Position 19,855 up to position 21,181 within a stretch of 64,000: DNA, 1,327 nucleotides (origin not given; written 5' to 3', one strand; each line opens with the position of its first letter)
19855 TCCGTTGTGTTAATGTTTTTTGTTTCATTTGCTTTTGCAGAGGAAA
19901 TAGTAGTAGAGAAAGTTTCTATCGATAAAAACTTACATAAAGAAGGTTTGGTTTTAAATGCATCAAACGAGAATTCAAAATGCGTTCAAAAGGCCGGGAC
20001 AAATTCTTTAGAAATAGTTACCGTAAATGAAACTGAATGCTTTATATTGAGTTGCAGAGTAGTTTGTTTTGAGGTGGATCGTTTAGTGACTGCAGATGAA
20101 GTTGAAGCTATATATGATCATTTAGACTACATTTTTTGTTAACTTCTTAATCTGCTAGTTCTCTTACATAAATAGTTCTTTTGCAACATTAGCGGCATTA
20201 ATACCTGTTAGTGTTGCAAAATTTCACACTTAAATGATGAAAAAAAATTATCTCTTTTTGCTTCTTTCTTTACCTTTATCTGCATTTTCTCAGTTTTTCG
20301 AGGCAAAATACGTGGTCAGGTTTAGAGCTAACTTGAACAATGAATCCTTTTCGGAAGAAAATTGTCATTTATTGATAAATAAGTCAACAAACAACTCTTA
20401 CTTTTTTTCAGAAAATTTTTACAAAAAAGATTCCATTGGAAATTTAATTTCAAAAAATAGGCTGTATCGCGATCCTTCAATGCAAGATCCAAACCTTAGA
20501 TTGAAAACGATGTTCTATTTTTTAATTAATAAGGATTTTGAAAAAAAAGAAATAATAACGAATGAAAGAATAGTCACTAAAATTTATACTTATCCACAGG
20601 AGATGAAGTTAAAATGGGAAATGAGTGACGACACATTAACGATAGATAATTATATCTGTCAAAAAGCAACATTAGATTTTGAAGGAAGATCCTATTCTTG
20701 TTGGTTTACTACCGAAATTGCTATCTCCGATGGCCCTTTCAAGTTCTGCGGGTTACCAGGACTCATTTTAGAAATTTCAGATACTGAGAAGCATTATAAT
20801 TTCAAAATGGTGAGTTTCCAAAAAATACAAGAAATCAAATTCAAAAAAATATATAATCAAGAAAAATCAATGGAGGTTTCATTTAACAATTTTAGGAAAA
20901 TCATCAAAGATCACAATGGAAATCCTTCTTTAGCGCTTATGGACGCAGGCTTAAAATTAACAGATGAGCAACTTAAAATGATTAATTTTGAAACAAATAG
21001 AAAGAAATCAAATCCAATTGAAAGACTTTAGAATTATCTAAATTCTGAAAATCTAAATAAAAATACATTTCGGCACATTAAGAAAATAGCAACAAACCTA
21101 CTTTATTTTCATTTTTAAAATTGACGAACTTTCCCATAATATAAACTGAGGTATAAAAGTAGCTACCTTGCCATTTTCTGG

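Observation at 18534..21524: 116-bp near-identical leader module (5' UTR plus signal peptide) fused to unalignable mature-coding sequences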

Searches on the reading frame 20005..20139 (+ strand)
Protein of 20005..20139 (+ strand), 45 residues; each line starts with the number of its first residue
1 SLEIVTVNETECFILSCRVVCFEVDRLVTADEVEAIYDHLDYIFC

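Call 43: find_homologous_proteins(query=A5, max_evalue=0.001)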
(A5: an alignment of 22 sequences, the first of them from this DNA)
Query A5 (22 sequences) (45 aa, profile of the alignment): 17 proteins with E <= 0.001 among 27 candidates.
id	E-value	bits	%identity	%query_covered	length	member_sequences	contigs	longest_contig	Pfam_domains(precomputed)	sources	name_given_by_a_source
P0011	9.4e-9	53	-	-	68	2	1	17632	-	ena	-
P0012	1.1e-8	53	-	-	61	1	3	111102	-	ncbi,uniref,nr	ncbi:hypothetical protein DWB61_13270 [Ancylomarina euxinus]|uniref:Uncharacterized protein n=1 Tax=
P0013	1.2e-8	52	-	-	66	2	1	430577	-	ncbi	ncbi:MAG: hypothetical protein ABJH05_13630 [Fulvivirga sp.]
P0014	2.1e-8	52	28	80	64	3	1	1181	-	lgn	-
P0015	2.3e-8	52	-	-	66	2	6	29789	-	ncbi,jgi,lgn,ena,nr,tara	ncbi:MAG: hypothetical protein CL526_01935 [Aequorivita sp.]|nr:hypothetical protein [Aequorivita sp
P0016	2.3e-8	51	28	80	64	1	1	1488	-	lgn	-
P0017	1.4e-7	49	-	-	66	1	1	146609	-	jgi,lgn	jgi:hypothetical protein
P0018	1.8e-7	49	-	-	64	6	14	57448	-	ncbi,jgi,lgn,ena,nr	ncbi:hypothetical protein HC174_14640 [Salinimicrobium sp. CDJ15-81-2]|jgi:hypothetical protein|nr:h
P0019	1.0e-6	46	-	-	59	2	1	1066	-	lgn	-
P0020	1.4e-6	46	-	-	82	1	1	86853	-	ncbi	ncbi:MAG: hypothetical protein QM564_04200 [Bergeyella sp.]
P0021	3.0e-6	45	-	-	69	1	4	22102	-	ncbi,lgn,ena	-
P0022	6.4e-6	44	-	-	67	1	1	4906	-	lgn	-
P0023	1.1e-5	43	-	-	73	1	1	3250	-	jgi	-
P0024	1.6e-5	42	-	-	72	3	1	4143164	-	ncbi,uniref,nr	ncbi:hypothetical protein [Polaribacter cellanae]|uniref:Uncharacterized protein n=1 Tax=Polaribacte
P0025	2.3e-5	42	-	-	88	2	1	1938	-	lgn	-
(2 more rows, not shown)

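Call 55: search_protein_representatives(alignment_id=A7)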
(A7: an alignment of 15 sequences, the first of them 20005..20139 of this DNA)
Query: 15 sequences, 38 profile positions. Proteins with E-value up to 0.001 (for the whole library): 60; up to 1e-10: 4; up to 1e-30: 0. The best 60 are listed.
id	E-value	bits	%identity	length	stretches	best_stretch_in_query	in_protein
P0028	2.2e-20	88.8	-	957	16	10-26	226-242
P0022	6.6e-14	68.1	-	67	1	2-38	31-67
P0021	2.1e-13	66.5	-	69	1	1-38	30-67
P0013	5.9e-11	58.6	-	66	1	1-38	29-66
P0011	2.9e-10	56.4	-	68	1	1-37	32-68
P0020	3.9e-10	56.0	-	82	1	2-38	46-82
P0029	1.2e-09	54.5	-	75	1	3-38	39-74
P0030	2.8e-09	53.3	-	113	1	3-38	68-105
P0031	1.6e-08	50.8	-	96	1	3-38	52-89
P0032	1.8e-08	50.7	-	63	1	3-38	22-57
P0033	3.0e-08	50.0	-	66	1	1-37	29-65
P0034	2.1e-07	47.3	-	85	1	3-38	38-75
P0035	2.6e-07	47.0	-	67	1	3-38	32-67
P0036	7.3e-07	45.5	-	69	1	2-38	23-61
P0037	9.5e-07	45.2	-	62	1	3-37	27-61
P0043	7.9e-06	42.2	-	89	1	2-38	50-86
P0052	2.9e-05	40.4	-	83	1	2-37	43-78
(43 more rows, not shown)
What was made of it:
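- On Small secreted 4-Cys protein family paired with GLPGLI (unnamed; defined in this session): A full-library profile search finds 60 proteins, nearly all 59-113 aa, with the domain at the C-terminus (call 55).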

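Call 92: find_encoding_contigs(protein=P0033, flank=4000, max_places=2)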
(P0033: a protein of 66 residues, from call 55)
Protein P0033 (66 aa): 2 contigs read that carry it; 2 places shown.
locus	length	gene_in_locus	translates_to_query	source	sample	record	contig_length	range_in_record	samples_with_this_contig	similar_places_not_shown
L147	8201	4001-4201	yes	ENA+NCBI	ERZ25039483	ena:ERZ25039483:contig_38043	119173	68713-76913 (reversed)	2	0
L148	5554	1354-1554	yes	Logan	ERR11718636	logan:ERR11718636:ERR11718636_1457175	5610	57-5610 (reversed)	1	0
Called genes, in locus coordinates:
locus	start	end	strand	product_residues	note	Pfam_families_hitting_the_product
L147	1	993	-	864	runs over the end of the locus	PF07632:Sde182_NH-like, PF22352:K319L-like_PKD (faint), PF21027:Sde0182_C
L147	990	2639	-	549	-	PF00884:Sulfatase, PF16347:SGSH_C, PF22842:Pel9A-like_beta_helix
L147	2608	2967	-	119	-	PF00884:Sulfatase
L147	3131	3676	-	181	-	-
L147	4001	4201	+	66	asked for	-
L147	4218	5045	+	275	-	PF22252:PNGase_F-II_N (weak), PF09697:Porph_ging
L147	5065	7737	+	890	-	-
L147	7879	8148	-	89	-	-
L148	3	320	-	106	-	?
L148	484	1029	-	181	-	-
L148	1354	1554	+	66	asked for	-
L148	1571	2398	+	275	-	PF22252:PNGase_F-II_N (weak), PF09697:Porph_ging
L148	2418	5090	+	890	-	-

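Call 93: find_encoding_contigs(protein=P0043, flank=4000, max_places=2)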
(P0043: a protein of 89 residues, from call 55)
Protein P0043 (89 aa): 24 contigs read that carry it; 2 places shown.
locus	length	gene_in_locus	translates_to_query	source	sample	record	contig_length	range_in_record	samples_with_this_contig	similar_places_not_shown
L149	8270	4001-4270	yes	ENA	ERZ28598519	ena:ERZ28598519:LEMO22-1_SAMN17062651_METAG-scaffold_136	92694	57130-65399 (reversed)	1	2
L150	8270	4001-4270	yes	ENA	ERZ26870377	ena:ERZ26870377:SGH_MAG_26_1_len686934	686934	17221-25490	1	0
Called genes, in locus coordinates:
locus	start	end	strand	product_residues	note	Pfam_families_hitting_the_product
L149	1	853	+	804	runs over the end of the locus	PF00676:E1_dh, PF02779:Transket_pyr, PF02780:Transketolase_C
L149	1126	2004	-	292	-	PF01545:Cation_efflux, PF16916:ZT_dimer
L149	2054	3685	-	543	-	PF00171:Aldedh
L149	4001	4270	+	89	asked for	-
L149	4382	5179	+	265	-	PF09697:Porph_ging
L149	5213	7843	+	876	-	PF13620:CarboxypepD_reg (weak)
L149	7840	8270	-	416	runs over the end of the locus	PF17116:T9SS_plug_1st, PF16561:AMPK1_CBM (weak)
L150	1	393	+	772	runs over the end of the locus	PF00676:E1_dh, PF02779:Transket_pyr, PF02780:Transketolase_C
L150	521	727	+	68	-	-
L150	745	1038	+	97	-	-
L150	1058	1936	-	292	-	PF01545:Cation_efflux, PF16916:ZT_dimer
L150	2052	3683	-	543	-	PF00171:Aldedh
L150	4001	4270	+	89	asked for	-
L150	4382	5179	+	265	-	PF09697:Porph_ging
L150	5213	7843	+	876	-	PF13620:CarboxypepD_reg (weak)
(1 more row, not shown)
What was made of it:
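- On Small secreted 4-Cys protein family paired with GLPGLI (unnamed; defined in this session): The reverse look-ups for P0033 and P0043 show the same trio (calls 92, 93).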

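Call 94: find_encoding_contigs(protein=P0052, flank=4000, max_places=2)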
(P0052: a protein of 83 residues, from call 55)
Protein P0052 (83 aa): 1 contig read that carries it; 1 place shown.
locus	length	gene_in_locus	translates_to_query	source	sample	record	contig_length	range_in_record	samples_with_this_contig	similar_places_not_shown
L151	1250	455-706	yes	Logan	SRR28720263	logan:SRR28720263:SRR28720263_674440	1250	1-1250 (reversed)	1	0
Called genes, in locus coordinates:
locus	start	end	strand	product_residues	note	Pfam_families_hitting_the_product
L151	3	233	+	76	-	?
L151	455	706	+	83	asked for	-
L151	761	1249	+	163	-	?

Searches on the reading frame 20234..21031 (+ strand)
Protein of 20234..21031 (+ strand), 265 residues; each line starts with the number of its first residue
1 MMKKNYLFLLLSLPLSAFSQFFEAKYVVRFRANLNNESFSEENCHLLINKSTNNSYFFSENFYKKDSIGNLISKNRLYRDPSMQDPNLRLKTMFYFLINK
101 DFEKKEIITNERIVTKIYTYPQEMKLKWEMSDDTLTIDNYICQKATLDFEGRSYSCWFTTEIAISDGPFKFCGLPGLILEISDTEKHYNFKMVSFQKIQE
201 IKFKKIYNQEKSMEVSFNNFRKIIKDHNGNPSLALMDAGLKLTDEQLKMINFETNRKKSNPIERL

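Call 6: search_protein_families(library=pfam, proteins=[window:20234-21031:+], max_evalue=0.1)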
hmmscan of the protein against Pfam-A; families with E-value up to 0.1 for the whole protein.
window:20234-21031:+ (265 aa): 3 families
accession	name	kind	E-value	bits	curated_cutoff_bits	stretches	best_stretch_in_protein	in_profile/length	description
PF09697.16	Porph_ging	-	2.6e-11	44.4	25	1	156-180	57-81/81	Protein of unknown function (Porph_ging)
PF22252.2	PNGase_F-II_N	-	3.2e-07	30.6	27.6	1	125-209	77-160/173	N-glycanase peptide, N-terminal domain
PF11049.13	KSHV_K1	-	0.03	14.7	27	1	130-161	25-56/71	Glycoprotein K1 of Kaposi's sarcoma-associated herpes virus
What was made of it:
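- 20234..21031 (+): GLPGLI family protein 2. PF22252 PNGase_F-II_N 30.6 bits against a cut-off of 27.6 (call 6).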

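Call 7: search_protein_families(library=ncbifam, proteins=[window:20234-21031:+], max_evalue=0.1)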
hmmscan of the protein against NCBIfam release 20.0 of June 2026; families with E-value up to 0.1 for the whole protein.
window:20234-21031:+ (265 aa): 1 family
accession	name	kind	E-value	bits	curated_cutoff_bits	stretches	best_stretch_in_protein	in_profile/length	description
TIGR01200.1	GLPGLI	subfamily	1.7e-41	142.5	50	1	3-226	2-227/229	GLPGLI family protein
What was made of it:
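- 20234..21031 (+): TIGR01200 142.5 bits (call 7).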

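Call 60: search_solved_structures(query=window:20234-21028:+, max_evalue=10, show_alignments=2)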
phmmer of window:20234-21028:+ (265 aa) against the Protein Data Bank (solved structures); distinct sequences matched with E-value up to 10: 0.
